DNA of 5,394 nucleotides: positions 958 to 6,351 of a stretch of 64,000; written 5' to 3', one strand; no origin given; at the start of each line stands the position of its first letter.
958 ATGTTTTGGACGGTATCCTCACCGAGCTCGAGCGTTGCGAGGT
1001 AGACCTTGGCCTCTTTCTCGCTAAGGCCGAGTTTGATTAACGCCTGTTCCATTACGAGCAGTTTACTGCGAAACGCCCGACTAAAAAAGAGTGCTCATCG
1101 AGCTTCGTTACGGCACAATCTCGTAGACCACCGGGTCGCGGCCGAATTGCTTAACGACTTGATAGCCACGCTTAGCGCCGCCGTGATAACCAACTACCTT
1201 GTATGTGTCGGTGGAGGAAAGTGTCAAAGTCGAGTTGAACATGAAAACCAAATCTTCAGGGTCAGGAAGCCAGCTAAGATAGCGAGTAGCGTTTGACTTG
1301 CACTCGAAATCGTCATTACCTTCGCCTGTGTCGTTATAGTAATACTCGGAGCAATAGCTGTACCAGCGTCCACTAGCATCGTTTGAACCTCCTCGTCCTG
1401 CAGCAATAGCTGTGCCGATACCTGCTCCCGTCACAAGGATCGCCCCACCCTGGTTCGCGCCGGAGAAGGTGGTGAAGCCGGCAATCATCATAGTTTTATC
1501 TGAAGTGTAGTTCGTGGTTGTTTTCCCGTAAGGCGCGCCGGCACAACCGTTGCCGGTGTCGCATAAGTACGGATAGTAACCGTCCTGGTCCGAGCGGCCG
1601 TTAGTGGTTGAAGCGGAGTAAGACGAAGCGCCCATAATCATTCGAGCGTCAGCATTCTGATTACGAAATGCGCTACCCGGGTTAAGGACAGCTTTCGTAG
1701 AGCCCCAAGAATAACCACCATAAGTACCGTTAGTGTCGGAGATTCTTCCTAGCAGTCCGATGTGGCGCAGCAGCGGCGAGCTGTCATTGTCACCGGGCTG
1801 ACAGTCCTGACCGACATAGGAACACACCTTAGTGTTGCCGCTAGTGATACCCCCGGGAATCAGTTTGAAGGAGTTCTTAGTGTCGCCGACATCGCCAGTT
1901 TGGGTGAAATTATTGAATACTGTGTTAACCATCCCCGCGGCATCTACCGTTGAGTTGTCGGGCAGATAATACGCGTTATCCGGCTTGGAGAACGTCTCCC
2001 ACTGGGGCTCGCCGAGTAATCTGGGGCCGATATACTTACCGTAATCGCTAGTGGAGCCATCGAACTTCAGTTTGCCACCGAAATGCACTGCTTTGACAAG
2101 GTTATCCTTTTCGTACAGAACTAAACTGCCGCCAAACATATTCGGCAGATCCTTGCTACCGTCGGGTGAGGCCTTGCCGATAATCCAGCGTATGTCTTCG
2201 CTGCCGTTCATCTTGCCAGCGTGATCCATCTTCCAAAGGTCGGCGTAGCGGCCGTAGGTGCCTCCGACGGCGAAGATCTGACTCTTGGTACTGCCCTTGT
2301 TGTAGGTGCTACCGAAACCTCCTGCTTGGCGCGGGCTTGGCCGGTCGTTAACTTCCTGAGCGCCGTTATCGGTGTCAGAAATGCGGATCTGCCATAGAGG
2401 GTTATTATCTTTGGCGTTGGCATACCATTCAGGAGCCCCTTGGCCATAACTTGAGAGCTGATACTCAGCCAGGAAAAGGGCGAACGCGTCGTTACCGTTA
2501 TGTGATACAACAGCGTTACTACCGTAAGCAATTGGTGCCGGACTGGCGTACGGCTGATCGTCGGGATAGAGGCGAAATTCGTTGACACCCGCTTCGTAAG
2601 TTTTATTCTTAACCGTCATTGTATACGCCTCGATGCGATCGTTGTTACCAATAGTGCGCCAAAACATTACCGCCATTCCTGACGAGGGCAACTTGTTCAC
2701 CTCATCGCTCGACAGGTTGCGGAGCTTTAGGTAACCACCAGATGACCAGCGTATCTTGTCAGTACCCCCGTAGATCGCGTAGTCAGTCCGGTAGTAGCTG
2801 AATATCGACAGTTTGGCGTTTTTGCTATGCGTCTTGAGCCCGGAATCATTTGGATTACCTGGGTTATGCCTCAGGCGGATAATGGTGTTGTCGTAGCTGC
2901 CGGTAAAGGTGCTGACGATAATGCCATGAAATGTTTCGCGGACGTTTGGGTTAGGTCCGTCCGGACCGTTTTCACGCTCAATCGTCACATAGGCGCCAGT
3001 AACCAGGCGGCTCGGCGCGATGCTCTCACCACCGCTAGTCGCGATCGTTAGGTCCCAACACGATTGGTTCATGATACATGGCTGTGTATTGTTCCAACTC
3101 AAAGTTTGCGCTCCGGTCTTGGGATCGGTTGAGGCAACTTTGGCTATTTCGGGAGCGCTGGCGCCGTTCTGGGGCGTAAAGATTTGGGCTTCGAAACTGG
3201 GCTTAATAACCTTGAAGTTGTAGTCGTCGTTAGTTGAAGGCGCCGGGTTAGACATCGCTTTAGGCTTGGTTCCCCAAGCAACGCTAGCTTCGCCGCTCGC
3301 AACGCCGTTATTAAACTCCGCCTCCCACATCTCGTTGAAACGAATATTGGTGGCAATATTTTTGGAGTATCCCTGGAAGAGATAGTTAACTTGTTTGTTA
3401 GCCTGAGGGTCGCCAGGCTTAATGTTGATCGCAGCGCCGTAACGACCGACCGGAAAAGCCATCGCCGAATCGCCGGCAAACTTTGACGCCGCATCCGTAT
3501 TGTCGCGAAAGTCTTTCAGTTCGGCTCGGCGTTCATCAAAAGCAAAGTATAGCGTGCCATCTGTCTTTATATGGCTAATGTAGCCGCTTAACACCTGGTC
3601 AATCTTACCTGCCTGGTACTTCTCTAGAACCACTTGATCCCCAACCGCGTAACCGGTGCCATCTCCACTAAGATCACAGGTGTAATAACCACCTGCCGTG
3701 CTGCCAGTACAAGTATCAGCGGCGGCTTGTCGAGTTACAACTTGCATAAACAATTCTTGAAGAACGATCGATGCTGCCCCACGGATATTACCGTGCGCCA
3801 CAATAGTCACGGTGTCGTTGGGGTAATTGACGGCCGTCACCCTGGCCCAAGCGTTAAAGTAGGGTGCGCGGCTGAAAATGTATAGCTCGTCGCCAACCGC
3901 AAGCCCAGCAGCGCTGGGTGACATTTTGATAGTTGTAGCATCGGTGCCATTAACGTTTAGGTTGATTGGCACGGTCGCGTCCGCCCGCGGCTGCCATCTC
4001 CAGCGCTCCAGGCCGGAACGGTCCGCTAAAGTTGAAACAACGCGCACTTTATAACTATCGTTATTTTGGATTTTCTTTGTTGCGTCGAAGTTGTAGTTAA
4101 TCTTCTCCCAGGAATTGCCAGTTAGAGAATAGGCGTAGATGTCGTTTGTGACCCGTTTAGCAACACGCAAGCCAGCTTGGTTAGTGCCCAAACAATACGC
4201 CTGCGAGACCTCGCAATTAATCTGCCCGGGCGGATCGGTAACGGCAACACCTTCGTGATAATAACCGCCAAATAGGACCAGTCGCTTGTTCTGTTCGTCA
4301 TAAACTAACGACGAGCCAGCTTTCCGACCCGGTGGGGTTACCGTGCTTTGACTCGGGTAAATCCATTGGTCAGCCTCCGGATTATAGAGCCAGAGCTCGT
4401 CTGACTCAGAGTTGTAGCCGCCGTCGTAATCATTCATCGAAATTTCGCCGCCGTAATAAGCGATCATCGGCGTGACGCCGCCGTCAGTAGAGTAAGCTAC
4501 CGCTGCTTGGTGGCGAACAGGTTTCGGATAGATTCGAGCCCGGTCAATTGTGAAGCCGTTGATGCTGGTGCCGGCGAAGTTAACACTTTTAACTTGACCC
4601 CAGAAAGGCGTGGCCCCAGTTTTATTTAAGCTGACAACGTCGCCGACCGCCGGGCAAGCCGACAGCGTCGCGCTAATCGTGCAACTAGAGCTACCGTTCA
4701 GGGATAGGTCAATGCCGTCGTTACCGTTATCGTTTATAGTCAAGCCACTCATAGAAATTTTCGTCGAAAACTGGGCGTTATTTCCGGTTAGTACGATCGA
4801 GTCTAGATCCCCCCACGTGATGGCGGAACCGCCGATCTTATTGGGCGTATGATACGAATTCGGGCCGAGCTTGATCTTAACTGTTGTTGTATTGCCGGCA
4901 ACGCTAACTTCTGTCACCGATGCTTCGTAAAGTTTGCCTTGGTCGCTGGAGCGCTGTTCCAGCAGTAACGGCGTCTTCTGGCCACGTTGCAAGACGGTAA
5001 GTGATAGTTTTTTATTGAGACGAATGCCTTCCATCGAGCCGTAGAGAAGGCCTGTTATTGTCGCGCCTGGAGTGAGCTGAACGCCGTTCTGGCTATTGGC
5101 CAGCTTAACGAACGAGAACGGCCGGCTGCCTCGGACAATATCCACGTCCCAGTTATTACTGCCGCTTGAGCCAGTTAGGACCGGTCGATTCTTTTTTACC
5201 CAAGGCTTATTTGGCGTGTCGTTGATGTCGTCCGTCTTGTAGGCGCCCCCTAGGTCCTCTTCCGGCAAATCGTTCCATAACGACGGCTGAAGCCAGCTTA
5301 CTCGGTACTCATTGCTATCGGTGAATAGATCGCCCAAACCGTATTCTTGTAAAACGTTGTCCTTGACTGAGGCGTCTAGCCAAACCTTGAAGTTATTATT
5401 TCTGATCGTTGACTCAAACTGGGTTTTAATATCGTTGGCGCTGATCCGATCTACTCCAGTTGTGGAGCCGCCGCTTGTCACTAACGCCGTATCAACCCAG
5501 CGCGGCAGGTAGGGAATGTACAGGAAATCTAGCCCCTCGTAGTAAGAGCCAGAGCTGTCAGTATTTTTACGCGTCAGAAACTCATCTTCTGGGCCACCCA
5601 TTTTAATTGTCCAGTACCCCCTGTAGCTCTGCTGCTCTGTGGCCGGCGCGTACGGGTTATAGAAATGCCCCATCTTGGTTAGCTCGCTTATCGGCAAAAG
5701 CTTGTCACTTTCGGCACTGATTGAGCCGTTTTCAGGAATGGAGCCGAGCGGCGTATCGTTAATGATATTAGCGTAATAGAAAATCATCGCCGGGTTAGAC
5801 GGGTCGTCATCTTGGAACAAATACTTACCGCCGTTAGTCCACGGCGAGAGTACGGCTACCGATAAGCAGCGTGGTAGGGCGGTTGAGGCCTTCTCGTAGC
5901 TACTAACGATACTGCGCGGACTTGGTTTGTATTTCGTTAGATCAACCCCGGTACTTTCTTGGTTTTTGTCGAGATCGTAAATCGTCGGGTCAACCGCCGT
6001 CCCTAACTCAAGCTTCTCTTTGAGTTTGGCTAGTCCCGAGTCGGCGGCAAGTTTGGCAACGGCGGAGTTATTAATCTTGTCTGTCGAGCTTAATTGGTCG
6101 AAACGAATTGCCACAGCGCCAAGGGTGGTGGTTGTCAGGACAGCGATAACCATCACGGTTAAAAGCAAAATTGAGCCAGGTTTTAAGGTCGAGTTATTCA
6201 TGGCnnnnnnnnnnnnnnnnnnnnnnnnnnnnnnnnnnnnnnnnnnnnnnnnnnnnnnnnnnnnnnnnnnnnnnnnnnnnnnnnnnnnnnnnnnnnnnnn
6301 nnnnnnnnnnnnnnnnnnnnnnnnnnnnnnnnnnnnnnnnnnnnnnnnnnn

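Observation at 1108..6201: Giant 1697-aa PilX_N + Kelch-propeller protein as candidate pilus tip adhesin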

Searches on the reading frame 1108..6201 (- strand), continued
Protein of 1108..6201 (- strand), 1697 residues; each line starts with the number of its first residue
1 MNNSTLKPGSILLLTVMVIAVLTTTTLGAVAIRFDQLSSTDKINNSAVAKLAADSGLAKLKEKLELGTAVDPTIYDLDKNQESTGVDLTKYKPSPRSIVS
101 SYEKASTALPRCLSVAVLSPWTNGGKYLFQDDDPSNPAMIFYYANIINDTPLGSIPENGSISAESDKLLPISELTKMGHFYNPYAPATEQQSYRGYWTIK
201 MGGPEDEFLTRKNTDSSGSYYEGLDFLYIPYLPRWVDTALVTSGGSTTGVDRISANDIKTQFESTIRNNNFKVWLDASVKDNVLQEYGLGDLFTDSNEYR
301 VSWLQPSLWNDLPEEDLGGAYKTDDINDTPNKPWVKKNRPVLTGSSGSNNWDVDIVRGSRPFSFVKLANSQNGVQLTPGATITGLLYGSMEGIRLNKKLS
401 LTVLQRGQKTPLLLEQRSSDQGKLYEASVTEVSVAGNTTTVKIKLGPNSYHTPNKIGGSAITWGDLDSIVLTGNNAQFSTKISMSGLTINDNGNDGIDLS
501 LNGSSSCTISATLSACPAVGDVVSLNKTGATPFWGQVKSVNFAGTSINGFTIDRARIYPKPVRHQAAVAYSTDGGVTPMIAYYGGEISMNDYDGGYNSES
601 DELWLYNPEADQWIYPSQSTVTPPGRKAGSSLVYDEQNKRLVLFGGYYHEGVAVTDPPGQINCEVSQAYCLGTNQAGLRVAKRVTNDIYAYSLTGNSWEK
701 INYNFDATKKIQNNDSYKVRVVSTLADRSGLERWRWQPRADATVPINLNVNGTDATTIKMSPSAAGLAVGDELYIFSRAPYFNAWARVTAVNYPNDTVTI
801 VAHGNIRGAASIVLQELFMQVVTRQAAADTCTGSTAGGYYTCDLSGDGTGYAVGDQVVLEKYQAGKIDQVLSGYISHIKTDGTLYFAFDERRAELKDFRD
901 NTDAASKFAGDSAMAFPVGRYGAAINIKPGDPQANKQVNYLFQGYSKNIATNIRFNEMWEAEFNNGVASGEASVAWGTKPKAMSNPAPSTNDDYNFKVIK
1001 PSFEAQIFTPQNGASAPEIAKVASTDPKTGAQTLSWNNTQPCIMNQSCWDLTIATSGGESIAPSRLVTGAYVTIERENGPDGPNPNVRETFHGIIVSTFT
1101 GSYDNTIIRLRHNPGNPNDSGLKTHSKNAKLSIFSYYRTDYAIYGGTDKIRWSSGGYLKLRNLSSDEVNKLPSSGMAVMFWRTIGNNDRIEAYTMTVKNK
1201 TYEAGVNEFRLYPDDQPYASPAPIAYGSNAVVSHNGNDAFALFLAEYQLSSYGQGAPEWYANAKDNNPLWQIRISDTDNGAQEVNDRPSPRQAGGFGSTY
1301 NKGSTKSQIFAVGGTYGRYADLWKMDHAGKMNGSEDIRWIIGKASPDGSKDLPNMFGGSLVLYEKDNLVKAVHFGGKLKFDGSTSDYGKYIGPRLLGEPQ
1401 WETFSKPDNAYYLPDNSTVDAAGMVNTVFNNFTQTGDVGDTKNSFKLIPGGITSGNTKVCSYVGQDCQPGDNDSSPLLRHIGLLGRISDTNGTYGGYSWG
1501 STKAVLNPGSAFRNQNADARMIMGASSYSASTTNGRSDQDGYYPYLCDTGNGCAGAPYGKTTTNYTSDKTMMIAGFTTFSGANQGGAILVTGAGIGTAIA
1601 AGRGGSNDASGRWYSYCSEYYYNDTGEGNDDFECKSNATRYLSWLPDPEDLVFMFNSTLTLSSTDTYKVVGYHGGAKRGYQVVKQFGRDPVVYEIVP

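Call 31: search_solved_structures(query=A1, max_evalue=1)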
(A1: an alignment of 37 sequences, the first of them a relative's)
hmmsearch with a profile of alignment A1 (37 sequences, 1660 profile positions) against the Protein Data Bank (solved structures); distinct sequences matched with E-value up to 1: 21.
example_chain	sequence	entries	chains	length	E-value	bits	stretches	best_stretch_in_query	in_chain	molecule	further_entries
8ttq_A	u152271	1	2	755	1.3e-08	35.9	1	567-646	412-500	Muskelin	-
8pjr_A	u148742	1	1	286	1.7e-08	35.5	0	580-643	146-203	SAKe6AC-LB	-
7ona_A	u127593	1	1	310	2.1e-08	35.2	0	587-643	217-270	SAKe6AC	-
5a10_A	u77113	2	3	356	2.4e-07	31.7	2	589-643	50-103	THIOCYANATE FORMING PROTEIN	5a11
8uxs_A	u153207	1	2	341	8.7e-05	23.2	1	593-649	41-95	Kelch domain-containing protein 2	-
9bc9_A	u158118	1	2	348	8.9e-05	23.2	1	593-649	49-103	Kelch domain-containing protein 2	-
8ebl_A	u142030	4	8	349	8.9e-05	23.2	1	593-649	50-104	Kelch domain-containing protein 2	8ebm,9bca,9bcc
8sge_A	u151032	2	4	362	0.0001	23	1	593-649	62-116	Kelch domain-containing protein 2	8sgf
6do3_A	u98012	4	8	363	0.0001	23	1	593-649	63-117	Kelch domain-containing protein 2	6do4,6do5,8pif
8sh2_B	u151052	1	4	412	0.00019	22.1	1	593-649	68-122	Kelch domain-containing protein 2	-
8ebn_A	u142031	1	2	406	0.00021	22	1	593-649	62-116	Kelch domain-containing protein 2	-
9o04_C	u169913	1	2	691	0.00028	21.6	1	563-643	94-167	F-box only protein 42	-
8pjx_A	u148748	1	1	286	0.00039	21.1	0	588-649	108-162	SAKe6FR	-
5gqt_A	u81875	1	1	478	0.0014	19.3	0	596-649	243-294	Nitrile-specifier protein 1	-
5gq0_B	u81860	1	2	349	0.0064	17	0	598-649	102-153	Epithiospecifier protein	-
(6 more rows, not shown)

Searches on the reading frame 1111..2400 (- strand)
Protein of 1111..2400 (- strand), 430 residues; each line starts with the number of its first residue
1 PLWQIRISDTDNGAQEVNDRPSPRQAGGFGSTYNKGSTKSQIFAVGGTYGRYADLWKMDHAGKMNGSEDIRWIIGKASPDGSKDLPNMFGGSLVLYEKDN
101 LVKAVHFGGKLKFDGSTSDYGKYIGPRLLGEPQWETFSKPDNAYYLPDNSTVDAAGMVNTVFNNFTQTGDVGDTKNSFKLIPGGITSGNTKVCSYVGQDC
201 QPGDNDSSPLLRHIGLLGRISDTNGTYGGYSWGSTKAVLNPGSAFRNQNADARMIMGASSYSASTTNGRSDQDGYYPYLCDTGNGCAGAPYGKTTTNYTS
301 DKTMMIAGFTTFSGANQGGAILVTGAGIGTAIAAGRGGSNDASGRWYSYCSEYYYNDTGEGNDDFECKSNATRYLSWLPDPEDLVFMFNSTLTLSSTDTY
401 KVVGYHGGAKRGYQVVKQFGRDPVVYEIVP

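Call 29: search_protein_families(library=pfam, proteins=[window:1111-2400:-], max_evalue=10)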
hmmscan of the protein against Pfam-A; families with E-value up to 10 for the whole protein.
window:1111-2400:- (430 aa): 0 families
